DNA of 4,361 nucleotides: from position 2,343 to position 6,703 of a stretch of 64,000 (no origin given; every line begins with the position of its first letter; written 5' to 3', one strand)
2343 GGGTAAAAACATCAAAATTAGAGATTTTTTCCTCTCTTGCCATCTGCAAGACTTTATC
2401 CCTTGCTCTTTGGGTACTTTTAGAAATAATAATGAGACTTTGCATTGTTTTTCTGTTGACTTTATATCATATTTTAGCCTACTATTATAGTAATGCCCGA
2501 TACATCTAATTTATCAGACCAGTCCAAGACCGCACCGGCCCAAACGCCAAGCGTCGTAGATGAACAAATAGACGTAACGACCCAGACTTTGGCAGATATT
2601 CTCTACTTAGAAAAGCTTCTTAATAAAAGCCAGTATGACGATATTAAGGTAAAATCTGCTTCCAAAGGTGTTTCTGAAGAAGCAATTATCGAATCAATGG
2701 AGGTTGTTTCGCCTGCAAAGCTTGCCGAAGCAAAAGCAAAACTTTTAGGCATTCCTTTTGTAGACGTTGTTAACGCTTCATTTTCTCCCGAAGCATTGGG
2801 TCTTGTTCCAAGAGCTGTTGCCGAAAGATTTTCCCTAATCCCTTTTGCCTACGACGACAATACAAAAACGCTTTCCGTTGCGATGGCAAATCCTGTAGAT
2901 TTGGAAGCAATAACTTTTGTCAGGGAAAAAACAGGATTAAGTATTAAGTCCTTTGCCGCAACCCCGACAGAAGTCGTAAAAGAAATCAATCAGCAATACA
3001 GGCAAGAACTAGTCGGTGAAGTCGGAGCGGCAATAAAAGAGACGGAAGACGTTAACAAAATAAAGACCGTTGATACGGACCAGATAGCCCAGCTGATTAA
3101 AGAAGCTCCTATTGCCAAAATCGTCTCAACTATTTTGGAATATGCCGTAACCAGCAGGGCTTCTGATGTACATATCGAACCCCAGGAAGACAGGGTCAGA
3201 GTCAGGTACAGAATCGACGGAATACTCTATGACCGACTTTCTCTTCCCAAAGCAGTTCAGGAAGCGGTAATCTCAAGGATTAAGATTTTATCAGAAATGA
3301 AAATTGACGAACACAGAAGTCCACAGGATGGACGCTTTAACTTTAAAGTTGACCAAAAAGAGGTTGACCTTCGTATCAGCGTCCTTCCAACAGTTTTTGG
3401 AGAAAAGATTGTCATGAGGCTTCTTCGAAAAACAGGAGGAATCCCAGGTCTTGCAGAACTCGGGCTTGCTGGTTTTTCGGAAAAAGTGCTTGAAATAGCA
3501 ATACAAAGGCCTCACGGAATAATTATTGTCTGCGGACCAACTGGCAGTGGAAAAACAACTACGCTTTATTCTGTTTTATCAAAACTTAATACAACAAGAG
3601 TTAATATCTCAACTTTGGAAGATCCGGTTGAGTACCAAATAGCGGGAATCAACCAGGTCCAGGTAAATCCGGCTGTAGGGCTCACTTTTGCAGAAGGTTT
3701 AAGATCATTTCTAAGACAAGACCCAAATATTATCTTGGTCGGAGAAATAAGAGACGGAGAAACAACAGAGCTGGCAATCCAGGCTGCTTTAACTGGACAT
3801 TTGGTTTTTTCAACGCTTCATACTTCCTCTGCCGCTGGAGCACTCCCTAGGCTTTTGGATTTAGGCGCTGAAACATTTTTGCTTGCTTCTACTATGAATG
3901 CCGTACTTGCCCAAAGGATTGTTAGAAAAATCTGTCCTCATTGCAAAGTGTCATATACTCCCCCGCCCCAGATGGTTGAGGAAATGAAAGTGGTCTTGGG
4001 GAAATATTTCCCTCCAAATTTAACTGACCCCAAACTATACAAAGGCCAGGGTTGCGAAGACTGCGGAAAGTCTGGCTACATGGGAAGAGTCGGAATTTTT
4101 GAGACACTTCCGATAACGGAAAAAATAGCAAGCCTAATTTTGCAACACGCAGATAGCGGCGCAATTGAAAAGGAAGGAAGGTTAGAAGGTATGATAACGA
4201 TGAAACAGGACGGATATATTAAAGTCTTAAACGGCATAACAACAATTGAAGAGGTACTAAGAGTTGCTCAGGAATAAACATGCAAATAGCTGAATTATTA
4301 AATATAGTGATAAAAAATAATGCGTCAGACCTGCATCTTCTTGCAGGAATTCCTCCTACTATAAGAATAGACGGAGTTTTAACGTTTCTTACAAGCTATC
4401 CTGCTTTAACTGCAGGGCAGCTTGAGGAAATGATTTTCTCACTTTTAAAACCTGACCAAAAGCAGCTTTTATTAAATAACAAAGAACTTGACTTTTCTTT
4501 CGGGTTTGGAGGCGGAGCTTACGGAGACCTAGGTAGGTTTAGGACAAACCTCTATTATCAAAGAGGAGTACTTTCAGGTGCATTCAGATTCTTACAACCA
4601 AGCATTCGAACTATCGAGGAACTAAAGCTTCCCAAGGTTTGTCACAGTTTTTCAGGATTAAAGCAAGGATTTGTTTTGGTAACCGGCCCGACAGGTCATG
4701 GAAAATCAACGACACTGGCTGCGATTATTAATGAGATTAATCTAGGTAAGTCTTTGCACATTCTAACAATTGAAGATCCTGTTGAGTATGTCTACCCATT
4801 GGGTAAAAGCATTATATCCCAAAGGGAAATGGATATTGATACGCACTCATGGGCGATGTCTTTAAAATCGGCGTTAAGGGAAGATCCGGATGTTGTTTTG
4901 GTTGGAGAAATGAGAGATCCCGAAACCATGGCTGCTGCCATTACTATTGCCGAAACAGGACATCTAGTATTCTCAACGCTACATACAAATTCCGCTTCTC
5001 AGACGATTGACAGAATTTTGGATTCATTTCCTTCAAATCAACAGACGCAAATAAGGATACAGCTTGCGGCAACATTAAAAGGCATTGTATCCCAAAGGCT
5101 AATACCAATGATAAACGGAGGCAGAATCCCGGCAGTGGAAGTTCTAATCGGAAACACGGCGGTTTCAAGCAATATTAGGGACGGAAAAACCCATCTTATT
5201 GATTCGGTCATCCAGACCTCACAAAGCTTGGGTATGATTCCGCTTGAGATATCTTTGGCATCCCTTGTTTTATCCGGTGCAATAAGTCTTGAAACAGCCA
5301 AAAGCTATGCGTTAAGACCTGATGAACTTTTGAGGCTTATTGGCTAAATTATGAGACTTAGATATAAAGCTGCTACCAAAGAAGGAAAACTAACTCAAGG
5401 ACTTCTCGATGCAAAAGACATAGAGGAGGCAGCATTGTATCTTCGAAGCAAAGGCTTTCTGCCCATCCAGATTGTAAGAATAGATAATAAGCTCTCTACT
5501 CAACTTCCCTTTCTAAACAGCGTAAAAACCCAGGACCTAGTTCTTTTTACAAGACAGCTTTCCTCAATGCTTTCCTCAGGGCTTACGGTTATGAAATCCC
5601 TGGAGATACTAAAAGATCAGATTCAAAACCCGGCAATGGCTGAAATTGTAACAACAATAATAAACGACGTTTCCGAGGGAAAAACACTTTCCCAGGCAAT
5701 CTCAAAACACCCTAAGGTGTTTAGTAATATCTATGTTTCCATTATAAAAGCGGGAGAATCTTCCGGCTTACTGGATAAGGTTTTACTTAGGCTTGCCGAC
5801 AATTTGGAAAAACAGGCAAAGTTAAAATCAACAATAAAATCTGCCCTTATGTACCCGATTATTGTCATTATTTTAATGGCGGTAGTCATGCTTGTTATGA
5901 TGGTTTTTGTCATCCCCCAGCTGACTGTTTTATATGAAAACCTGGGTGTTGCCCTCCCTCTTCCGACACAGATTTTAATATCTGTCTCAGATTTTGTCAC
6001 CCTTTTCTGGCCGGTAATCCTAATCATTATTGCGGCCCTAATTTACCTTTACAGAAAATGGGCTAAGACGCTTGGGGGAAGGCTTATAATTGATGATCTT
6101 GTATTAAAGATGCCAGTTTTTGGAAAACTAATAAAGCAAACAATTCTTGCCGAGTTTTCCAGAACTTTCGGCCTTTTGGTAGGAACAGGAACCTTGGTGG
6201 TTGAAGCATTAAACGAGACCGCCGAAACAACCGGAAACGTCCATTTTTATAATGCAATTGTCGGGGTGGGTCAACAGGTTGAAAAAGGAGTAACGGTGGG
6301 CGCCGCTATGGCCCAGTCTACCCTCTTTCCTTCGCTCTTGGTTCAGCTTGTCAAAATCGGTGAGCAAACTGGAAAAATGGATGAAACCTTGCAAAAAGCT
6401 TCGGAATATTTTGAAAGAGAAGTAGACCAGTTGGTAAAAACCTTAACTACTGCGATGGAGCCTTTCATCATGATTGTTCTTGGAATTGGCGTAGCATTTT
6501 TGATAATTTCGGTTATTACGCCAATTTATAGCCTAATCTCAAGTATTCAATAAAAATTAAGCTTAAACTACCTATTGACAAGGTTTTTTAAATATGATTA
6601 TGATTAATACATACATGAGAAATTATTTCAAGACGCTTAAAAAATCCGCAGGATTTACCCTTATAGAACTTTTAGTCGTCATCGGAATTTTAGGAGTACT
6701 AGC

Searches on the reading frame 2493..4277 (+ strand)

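Call 70: search_protein_families(library=pfam, proteins=[window:2493-4277:+], max_evalue=0.00001)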
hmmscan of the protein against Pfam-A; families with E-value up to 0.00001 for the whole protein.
window:2493-4277:+ (594 aa): 2 families
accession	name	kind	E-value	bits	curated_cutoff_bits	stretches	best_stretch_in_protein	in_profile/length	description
PF00437.27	T2SSE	-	3.9e-129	431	24.9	1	203-590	4-370/370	Type II/IV secretion system protein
PF05157.20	MshEN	-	4e-12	46.4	23.1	1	85-172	1-87/90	MshEN domain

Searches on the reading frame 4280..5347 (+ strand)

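Call 70: search_protein_families(library=pfam, proteins=[window:4280-5347:+], max_evalue=0.00001)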
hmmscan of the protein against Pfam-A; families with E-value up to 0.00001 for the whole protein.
window:4280-5347:+ (355 aa): 1 family
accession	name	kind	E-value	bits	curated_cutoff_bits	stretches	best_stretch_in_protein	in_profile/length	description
PF00437.27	T2SSE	-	2e-42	145.6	24.9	1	128-276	141-279/370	Type II/IV secretion system protein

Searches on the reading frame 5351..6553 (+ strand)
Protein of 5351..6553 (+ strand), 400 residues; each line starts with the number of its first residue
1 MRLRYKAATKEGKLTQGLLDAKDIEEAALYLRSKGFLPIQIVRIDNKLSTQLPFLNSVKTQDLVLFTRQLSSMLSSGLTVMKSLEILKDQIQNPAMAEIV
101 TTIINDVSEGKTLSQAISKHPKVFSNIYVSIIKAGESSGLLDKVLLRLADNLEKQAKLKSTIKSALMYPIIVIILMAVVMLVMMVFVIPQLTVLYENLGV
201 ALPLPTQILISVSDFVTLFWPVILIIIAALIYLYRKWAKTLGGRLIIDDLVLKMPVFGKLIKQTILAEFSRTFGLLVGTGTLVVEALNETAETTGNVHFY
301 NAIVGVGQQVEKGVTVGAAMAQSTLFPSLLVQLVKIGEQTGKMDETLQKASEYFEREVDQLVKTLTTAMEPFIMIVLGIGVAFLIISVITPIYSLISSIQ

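Call 70: search_protein_families(library=pfam, proteins=[window:5351-6553:+], max_evalue=0.00001)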
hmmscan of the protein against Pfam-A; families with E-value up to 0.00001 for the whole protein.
window:5351-6553:+ (400 aa): 1 family
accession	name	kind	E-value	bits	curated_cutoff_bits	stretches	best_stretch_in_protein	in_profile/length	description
PF00482.28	T2SSF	-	5.5e-58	194.8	25.2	2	66-189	1-125/125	Type II secretion system (T2SS), protein F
